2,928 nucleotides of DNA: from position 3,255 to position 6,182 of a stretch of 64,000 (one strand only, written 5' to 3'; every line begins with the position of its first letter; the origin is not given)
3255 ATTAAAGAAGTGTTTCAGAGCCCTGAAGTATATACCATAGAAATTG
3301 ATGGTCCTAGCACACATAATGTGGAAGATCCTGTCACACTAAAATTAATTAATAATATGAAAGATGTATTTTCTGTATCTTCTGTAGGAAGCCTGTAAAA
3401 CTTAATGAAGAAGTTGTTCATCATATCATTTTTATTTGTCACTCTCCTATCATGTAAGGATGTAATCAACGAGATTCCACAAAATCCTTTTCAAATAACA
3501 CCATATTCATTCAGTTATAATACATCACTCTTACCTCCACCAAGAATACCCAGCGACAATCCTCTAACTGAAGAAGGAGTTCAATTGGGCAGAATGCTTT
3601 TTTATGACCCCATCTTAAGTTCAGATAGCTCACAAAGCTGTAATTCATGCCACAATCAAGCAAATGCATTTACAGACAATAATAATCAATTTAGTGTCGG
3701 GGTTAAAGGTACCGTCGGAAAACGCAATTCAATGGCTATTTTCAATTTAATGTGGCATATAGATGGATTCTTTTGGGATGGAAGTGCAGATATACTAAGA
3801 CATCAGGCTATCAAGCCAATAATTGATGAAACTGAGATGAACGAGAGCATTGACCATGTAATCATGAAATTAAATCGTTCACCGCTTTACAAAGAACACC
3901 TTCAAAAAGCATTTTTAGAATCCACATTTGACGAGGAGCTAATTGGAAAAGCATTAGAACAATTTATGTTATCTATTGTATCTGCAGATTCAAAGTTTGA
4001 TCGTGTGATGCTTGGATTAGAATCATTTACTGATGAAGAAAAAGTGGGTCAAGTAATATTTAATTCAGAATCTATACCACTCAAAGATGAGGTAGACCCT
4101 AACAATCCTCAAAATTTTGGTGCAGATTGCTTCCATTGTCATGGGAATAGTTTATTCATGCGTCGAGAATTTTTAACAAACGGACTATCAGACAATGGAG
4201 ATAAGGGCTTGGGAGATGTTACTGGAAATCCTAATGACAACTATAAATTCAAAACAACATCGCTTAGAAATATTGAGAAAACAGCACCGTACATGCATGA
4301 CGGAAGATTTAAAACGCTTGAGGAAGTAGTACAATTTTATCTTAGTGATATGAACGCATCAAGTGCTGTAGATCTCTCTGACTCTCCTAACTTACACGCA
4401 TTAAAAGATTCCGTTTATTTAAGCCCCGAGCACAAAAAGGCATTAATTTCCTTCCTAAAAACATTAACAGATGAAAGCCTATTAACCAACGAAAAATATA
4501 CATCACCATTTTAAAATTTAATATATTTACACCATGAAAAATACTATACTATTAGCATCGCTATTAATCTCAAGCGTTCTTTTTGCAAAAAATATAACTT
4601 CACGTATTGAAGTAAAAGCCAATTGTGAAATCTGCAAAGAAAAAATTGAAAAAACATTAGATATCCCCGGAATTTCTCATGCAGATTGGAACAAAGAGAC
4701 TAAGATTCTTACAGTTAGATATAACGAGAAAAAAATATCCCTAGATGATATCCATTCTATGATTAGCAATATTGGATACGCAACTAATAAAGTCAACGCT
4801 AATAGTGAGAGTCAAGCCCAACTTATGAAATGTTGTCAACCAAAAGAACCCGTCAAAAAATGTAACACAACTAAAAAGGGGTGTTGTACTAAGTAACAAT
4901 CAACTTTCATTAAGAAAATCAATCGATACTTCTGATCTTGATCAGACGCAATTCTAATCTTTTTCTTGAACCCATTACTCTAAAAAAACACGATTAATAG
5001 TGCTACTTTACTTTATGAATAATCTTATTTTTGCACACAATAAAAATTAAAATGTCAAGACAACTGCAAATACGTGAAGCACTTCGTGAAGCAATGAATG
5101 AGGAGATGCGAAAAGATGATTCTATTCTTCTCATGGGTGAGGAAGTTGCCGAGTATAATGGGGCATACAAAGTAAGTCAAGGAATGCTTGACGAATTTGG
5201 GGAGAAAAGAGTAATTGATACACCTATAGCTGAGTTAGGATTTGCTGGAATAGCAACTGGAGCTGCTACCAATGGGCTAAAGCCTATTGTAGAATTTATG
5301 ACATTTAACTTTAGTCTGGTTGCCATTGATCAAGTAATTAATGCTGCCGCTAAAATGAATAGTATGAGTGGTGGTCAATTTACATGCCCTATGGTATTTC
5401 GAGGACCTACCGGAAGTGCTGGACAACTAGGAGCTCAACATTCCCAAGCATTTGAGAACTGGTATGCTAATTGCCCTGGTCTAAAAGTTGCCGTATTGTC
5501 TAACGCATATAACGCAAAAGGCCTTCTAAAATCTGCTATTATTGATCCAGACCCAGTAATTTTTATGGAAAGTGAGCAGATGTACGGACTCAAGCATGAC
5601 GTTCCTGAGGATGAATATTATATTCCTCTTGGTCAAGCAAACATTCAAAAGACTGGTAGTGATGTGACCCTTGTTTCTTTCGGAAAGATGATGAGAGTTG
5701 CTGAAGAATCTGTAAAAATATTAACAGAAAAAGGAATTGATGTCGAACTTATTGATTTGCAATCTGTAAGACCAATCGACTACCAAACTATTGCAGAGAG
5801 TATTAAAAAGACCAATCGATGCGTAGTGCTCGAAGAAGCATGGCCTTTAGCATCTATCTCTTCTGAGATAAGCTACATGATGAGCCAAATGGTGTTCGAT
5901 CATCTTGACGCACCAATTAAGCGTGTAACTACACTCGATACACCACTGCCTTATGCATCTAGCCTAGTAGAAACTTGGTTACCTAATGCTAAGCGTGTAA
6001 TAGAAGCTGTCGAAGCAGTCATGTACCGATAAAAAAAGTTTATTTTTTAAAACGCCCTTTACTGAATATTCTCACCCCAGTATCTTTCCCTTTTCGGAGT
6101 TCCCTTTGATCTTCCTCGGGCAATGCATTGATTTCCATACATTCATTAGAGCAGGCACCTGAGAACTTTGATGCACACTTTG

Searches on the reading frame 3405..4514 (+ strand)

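Call 87: search_protein_families(library=pfam, proteins=[window:3405-4514:+], max_evalue=0.00001)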
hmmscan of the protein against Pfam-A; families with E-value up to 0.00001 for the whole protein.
window:3405-4514:+ (369 aa): 1 family
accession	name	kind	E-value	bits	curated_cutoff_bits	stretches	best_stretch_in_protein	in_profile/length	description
PF03150.19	CCP_MauG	-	1.1e-49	169.3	25.6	1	57-204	2-146/149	Di-haem cytochrome c peroxidase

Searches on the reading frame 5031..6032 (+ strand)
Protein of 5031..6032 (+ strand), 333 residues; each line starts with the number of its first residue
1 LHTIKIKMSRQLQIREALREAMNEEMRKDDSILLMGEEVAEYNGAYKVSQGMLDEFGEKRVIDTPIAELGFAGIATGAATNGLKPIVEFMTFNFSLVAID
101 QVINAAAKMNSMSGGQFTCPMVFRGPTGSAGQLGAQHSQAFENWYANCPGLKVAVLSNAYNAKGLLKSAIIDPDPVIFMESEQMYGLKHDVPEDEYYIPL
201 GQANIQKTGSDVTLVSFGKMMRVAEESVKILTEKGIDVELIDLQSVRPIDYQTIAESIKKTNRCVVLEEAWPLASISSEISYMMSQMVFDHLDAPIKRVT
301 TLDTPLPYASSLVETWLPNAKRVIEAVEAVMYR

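Call 87: search_protein_families(library=pfam, proteins=[window:5031-6032:+], max_evalue=0.00001)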
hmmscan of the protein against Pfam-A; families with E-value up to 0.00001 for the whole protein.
window:5031-6032:+ (333 aa): 3 families
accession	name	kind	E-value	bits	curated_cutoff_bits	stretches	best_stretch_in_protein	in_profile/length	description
PF02779.29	Transket_pyr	-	1e-43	149.4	27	1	11-186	2-173/174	Transketolase, pyrimidine binding domain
PF02780.25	Transketolase_C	-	1.2e-35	122.6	25.9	1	201-323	1-124/124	Transketolase, C-terminal domain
PF17147.9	PFOR_II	-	8.8e-06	26.5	27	0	211-284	2-78/102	Pyruvate:ferredoxin oxidoreductase core domain II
